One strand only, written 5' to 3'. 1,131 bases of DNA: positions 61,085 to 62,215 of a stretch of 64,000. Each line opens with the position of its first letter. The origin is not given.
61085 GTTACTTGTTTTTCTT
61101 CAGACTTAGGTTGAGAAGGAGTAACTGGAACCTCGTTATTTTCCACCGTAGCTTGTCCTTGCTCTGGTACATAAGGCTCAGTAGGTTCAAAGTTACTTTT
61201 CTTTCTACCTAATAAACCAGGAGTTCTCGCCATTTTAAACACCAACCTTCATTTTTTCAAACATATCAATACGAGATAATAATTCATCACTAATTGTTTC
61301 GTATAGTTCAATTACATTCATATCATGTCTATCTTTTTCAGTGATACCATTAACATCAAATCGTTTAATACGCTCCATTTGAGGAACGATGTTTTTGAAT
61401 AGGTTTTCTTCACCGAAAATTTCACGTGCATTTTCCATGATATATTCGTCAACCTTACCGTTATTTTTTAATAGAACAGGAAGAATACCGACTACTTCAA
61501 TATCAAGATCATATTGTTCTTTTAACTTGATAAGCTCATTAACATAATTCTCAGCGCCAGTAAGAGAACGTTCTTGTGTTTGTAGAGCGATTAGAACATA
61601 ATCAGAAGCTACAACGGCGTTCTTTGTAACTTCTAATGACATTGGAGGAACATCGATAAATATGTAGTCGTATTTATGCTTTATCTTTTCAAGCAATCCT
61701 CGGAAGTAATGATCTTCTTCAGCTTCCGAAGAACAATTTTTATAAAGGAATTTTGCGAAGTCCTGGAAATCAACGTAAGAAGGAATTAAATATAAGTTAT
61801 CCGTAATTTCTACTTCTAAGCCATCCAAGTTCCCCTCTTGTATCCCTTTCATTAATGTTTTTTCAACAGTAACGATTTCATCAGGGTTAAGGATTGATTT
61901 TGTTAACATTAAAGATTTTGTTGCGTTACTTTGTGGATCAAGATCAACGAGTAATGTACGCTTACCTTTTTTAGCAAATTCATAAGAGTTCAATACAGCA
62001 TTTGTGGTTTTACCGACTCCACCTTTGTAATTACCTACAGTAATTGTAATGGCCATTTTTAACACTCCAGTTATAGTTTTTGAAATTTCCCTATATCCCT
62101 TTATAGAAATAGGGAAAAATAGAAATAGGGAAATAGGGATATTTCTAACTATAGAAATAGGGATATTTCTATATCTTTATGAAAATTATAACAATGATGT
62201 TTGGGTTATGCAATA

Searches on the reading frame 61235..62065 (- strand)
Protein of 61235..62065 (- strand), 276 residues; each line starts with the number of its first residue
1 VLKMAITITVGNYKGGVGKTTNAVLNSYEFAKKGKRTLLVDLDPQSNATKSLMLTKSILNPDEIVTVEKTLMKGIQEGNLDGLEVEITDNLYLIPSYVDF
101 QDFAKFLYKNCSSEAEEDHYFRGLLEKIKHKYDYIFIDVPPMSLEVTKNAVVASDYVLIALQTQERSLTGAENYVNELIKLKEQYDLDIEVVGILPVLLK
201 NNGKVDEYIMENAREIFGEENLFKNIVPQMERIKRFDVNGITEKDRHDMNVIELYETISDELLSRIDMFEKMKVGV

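Call 86: search_protein_families(library=pfam, proteins=[window:61235-62065:-], max_evalue=0.0001)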
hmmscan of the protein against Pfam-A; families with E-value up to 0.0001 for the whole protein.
window:61235-62065:- (276 aa): 7 families
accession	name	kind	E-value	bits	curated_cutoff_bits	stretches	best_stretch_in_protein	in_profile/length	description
PF13614.12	AAA_31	-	1.5e-38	132.9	27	1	7-189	3-175/177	AAA domain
PF01656.29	CbiA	-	2.2e-15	57.2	25.4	1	8-240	1-122/125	CobQ/CobB/MinD/ParA nucleotide binding domain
PF09140.17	MipZ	-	5.6e-07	29.6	20.7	0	8-60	3-55/262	ATPase MipZ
PF00142.24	Fer4_NifH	-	2.7e-06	27.5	25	1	14-58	8-52/271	4Fe-4S iron sulfur cluster binding proteins, NifH/frxC family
PF06564.18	CBP_BcsQ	-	3.4e-06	27.2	21.3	1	8-160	4-144/234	Cellulose biosynthesis protein BcsQ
PF02374.21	ArsA_ATPase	-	6.8e-06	25.9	24.3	1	14-54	9-49/305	Anion-transporting ATPase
PF10609.15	ParA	-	7.9e-06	25.9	27.1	0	7-56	5-54/246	NUBPL iron-transfer P-loop NTPase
